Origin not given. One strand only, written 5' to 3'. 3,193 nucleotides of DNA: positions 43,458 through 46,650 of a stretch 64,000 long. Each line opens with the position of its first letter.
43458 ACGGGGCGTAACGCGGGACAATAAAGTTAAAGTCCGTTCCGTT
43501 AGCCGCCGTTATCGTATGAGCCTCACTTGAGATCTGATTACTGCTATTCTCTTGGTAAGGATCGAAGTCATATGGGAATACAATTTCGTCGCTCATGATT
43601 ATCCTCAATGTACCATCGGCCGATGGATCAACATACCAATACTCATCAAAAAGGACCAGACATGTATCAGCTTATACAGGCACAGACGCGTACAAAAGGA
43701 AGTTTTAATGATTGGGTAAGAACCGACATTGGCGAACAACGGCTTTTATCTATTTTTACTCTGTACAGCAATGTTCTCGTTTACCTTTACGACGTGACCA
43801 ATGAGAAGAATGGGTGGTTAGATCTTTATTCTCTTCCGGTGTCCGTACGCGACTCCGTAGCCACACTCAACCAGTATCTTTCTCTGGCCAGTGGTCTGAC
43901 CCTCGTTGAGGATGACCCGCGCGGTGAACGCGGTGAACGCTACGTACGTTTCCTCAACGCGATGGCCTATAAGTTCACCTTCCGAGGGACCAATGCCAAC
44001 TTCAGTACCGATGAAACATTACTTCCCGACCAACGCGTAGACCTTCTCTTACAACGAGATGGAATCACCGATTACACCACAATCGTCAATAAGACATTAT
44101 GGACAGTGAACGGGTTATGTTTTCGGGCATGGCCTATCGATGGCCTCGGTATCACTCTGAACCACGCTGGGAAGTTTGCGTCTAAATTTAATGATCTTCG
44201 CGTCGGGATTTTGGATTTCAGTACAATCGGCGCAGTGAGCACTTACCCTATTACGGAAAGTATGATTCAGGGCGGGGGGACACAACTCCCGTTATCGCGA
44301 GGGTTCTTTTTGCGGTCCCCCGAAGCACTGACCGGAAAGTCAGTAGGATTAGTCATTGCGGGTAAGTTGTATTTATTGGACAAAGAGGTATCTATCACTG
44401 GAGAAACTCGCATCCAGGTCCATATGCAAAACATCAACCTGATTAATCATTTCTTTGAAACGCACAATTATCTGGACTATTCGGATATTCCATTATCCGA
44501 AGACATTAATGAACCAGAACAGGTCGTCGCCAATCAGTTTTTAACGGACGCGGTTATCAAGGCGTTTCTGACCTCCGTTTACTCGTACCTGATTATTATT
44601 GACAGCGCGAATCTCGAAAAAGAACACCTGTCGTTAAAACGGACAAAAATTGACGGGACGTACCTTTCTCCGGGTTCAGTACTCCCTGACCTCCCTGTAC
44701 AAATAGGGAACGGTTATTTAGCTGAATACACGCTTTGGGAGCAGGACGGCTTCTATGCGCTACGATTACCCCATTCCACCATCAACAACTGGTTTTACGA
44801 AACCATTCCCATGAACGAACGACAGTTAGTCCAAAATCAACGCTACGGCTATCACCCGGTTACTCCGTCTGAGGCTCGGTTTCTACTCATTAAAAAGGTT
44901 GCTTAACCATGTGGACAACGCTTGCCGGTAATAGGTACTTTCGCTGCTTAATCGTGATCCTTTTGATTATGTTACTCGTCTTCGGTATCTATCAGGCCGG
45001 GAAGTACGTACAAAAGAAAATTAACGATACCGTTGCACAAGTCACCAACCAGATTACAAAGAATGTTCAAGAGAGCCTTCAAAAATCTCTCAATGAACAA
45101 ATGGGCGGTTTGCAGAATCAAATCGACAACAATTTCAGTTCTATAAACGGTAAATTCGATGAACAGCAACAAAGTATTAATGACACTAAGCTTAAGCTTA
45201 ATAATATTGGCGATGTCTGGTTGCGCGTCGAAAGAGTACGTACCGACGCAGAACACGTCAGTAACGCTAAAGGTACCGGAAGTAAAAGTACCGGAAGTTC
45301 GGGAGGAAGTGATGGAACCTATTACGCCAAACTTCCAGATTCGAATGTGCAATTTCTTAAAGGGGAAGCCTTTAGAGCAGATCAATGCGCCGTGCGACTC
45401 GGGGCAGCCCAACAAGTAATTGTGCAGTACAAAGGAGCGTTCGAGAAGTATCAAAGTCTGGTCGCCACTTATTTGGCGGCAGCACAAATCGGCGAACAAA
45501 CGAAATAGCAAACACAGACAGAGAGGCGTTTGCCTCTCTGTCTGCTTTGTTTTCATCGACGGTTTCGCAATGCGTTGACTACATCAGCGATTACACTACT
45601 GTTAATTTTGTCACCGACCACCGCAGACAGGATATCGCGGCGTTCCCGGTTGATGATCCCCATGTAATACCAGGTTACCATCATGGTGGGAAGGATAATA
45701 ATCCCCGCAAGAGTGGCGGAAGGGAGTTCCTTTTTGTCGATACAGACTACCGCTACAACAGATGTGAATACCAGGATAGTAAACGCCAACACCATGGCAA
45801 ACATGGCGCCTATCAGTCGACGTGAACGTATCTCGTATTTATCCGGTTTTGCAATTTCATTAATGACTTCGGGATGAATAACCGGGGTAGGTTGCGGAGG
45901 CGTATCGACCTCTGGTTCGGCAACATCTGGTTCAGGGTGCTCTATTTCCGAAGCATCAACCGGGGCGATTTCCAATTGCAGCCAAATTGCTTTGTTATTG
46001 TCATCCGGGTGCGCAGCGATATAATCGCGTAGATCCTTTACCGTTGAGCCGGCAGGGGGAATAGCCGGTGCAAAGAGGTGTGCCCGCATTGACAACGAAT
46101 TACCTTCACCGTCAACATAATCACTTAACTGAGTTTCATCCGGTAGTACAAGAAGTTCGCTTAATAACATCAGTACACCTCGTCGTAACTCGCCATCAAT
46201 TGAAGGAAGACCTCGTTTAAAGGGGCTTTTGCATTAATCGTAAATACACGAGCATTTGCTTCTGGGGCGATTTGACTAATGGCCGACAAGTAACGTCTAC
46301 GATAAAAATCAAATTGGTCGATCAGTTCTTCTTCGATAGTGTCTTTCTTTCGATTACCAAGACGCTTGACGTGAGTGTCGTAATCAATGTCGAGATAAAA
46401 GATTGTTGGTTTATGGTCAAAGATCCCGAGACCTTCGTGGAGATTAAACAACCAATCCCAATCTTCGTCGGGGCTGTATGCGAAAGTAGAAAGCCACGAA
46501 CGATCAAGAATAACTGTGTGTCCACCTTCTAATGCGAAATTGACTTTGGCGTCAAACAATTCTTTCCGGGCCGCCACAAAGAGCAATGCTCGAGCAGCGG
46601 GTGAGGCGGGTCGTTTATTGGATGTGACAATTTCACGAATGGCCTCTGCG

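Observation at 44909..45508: Rz/Rz1-style embedded spanin pair: a lipoprotein gene in the +1 frame inside a gene for a membrane-anchored coiled-coil protein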

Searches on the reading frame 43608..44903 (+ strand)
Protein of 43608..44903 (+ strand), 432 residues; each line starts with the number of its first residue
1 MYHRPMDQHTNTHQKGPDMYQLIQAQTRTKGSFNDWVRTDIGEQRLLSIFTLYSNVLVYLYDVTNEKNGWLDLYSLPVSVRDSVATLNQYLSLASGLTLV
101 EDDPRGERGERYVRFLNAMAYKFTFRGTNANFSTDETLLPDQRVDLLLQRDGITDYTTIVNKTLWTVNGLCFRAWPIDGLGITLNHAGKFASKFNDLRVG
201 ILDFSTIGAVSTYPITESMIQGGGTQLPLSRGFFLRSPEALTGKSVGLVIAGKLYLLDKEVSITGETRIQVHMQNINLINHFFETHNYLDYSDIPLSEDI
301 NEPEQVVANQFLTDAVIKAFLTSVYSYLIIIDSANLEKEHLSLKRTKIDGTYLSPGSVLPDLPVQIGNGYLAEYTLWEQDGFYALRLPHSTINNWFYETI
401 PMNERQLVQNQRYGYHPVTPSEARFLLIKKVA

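Call 3: search_protein_families(library=pfam, proteins=[window:43608-44903:+], max_evalue=1)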
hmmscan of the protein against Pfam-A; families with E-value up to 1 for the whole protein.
window:43608-44903:+ (432 aa): 0 families

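Call 4: search_protein_families(library=phrogs, proteins=[window:43608-44903:+], max_evalue=0.1)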
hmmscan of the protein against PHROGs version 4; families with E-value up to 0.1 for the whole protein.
window:43608-44903:+ (432 aa): 1 family
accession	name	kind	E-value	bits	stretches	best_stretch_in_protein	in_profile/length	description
phrog_3337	-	unknown function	4e-97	326.7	1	19-431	1-407/411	-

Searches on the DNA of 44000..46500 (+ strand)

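Call 5: search_dna_similar(query=window:44000-46500:+, collection=phages, mode=near, max_rows=30)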
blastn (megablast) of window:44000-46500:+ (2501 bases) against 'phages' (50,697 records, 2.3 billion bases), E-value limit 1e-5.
Records with a match: 20; places in all: 20; records where one place covers at least 80% of the query: 1.
Best place of each record, by identity: 95-99% 1; 80-90% 9; 60-80% 10.
By first word of the organism name: Serratia 14; Klebsiella 5; Pectobacterium 1.
By host as written in the record: Klebsiella pneumoniae 9; Serratia marcescens 3; Serratia marcescens wk2050 2; Serratia marcescens D1 2; - 1; Klebsiella pneumoniae LKP303 1; Serratia marcescens LVF3 1; Pectobacterium aroidearum strain MO46a 1.
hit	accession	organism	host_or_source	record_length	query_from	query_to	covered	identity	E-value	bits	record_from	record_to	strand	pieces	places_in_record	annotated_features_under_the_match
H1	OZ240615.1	Klebsiella phage vB_KpM_Centimanus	-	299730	1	2501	100%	98.8%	0e+0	4447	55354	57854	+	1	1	hypothetical protein (x3) | tmk: Thymidylate kinase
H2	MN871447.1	Serratia phage KpLz_1_41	Klebsiella pneumoniae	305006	2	1887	75%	73.1%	1e-180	640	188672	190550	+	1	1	record has no annotation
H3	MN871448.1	Serratia phage KpSz_1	Klebsiella pneumoniae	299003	2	1887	75%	73.1%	1e-180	640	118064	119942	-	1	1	record has no annotation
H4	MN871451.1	Serratia phage KpYy_2_45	Klebsiella pneumoniae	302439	2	1887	75%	73.1%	1e-180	640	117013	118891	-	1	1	record has no annotation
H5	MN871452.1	Serratia phage KpZh_1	Klebsiella pneumoniae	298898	2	1887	75%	73.1%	1e-180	640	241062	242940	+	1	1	record has no annotation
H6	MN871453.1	Serratia phage KpZh_LPS_45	Klebsiella pneumoniae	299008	2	1887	75%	73.1%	1e-180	640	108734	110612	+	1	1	record has no annotation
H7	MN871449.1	Serratia phage KpXa_1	Klebsiella pneumoniae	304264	2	1887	75%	73.0%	6e-179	634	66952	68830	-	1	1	record has no annotation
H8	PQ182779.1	Klebsiella phage vB_kp_MJ359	Klebsiella pneumoniae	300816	2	1887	75%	72.9%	6e-174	617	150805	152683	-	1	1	hypothetical protein (x2) | Rz-like spanin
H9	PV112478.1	Klebsiella phage LPKP23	Klebsiella pneumoniae LKP303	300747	2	1887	75%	72.9%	6e-174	617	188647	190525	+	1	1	hypothetical protein (x3)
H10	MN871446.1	Klebsiella phage KpLz-2_45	Klebsiella pneumoniae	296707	2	1887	75%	72.7%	6e-169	601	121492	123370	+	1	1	hypothetical protein (x3)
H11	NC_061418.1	Klebsiella phage KpLz-2_45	Klebsiella pneumoniae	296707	2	1887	75%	72.7%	6e-169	601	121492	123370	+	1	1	hypothetical protein (x3)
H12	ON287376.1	Serratia phage vB_SmaM-Kodama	Serratia marcescens LVF3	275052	1206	1454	10%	81.0%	1e-45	191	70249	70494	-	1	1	hypothetical protein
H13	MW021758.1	Serratia phage vB_SmaM_Yaphecito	Serratia marcescens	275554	1269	1454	7%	84.9%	5e-45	189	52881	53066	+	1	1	putative i-spanin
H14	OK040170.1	Serratia phage BUCT660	Serratia marcescens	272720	1269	1454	7%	84.9%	5e-45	189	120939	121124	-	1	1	i-spanin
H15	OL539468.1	Serratia phage vB_SmaM_Haymo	Serratia marcescens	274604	1269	1454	7%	84.9%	5e-45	189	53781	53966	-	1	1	hypothetical protein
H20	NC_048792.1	Serratia phage Moabite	Serratia marcescens D1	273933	1269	1454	7%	84.4%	2e-43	183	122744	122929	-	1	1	i-spanin | o-spanin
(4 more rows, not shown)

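Call 6: get_annotated_region(hit=H1, flank=6000)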
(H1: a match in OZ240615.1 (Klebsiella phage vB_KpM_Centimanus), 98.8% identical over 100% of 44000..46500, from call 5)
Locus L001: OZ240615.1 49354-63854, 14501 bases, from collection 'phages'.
description: Klebsiella phage vB_KpM_Centimanus genome assembly, chromosome: 1.
organism: Klebsiella phage vB_KpM_Centimanus (NCBI taxid 3369487)
taxonomy: Viruses
host: -; source: -; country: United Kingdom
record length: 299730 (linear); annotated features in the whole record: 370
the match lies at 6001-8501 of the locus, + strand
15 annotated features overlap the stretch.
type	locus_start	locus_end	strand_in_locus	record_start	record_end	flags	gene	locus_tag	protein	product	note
CDS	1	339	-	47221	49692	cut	-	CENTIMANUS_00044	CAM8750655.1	SbcC-like subunit of palindrome specific endonuclease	ID:CENTIMANUS_00044; source:Prodigal:002006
CDS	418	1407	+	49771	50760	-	-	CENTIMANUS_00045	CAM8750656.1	baseplate assembly protein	ID:CENTIMANUS_00045; source:Prodigal:002006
CDS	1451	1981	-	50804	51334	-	-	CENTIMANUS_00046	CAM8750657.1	hypothetical protein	ID:CENTIMANUS_00046; source:Prodigal:002006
CDS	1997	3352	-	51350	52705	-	-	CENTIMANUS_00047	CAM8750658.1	virion structural protein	ID:CENTIMANUS_00047; source:Prodigal:002006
CDS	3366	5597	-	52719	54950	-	-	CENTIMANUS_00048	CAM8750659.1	virion structural protein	ID:CENTIMANUS_00048; source:Prodigal:002006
CDS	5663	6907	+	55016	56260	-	-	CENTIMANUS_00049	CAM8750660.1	hypothetical protein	ID:CENTIMANUS_00049; source:Prodigal:002006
CDS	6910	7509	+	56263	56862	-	-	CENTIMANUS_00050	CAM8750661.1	hypothetical protein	ID:CENTIMANUS_00050; source:Prodigal:002006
CDS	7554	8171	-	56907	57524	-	-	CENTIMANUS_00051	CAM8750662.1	hypothetical protein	ID:CENTIMANUS_00051; source:Prodigal:002006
CDS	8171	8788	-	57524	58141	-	tmk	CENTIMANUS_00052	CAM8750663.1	Thymidylate kinase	ID:CENTIMANUS_00052; source:Prodigal:002006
CDS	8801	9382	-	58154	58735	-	-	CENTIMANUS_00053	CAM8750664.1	RuvC-like Holliday junction resolvase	ID:CENTIMANUS_00053; source:Prodigal:002006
CDS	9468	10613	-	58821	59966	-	-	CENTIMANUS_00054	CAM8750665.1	virion structural protein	ID:CENTIMANUS_00054; source:Prodigal:002006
CDS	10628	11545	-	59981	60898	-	-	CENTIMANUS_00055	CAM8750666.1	hypothetical protein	ID:CENTIMANUS_00055; source:Prodigal:002006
CDS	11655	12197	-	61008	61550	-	-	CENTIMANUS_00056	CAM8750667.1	hypothetical protein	ID:CENTIMANUS_00056; source:Prodigal:002006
CDS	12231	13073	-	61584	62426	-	-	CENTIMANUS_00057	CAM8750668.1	virion structural protein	ID:CENTIMANUS_00057; source:Prodigal:002006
CDS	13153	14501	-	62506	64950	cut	-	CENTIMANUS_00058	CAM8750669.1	hypothetical protein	ID:CENTIMANUS_00058; source:Prodigal:002006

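Call 7: get_annotated_region(hit=H20, flank=4000)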
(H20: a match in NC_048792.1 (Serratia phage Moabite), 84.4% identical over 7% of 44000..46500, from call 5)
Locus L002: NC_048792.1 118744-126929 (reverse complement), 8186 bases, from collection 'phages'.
description: Serratia phage Moabite, complete genome.
organism: Serratia phage Moabite (NCBI taxid 2587814)
taxonomy: Viruses; Duplodnaviria; Heunggongvirae; Uroviricota; Caudoviricetes; Moabitevirus; Moabitevirus moabite
host: Serratia marcescens D1; source: mixed swine farm samples; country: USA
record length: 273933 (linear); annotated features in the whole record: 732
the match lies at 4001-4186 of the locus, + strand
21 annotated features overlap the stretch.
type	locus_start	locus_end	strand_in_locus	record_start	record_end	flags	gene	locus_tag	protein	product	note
CDS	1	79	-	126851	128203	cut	-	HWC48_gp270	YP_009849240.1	virion structural protein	BLAST hit to phiKZ131 protein shown by mass spec to be in virion, PMID: 22429790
regulatory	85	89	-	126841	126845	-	-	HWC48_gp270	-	ribosome_binding_site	CPT_Moabite_146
CDS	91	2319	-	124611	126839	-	-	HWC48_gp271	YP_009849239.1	virion structural protein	HHPred match to PDB 5LYE_A Gp12 of phage T2 (which is T4 short tail fiber protein gp12) with 92 probability; BLAST hit ...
regulatory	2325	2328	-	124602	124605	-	-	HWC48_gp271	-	ribosome_binding_site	CPT_Moabite_145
regulatory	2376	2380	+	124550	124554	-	-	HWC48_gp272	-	ribosome_binding_site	CPT_Moabite_144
CDS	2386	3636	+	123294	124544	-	-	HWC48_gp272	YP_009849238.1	virion-associated protein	BLAST hit to phiKZ130 protein shown by mass spec to be in virion, PMID: 22429790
regulatory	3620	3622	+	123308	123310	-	-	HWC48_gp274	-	ribosome_binding_site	CPT_Moabite_142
CDS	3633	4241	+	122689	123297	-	-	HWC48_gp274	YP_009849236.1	i-spanin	BLAST hit to Phage PY54 Yersinia phage o-spanin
regulatory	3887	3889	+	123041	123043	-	-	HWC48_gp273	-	ribosome_binding_site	CPT_Moabite_143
CDS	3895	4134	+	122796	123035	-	-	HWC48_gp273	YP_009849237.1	o-spanin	-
regulatory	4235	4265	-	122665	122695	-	-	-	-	terminator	-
CDS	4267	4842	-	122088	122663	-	-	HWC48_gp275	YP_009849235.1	hypothetical protein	-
CDS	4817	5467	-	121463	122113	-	-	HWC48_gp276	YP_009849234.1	thymidylate kinase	-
regulatory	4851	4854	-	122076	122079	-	-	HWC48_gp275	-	ribosome_binding_site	CPT_Moabite_141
CDS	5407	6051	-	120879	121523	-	-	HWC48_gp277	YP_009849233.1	RuvC-like resolvase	HHPred match to PDB 1HJR_B HOLLIDAY JUNCTION RESOLVASE RuvC from E. coli with 100 probability and others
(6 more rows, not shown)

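Call 8: get_annotated_region(hit=H8, flank=3000)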
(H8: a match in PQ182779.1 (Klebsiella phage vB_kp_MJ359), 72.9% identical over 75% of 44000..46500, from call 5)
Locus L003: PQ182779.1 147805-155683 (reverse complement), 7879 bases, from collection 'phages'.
description: Klebsiella phage vB_kp_MJ359, complete genome.
organism: Klebsiella phage vB_kp_MJ359 (NCBI taxid 3279183)
taxonomy: Viruses
host: Klebsiella pneumoniae; source: water; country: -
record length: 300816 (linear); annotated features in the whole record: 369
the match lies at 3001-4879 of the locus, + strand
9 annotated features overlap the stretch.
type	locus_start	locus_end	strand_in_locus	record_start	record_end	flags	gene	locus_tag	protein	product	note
CDS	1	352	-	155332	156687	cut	-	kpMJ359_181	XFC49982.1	tail protein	-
CDS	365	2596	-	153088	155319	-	-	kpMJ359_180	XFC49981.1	virion structural protein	-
CDS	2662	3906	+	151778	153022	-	-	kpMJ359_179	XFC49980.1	hypothetical protein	-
CDS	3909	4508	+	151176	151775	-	-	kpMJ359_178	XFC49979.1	Rz-like spanin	-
CDS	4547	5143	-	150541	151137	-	-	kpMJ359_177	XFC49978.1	hypothetical protein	-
CDS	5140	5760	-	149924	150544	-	-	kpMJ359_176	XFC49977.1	thymidylate kinase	-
CDS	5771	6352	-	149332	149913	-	-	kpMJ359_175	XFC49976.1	hypothetical protein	-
CDS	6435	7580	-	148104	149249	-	-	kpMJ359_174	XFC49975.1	virion structural protein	-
CDS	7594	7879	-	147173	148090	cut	-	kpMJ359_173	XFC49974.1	hypothetical protein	-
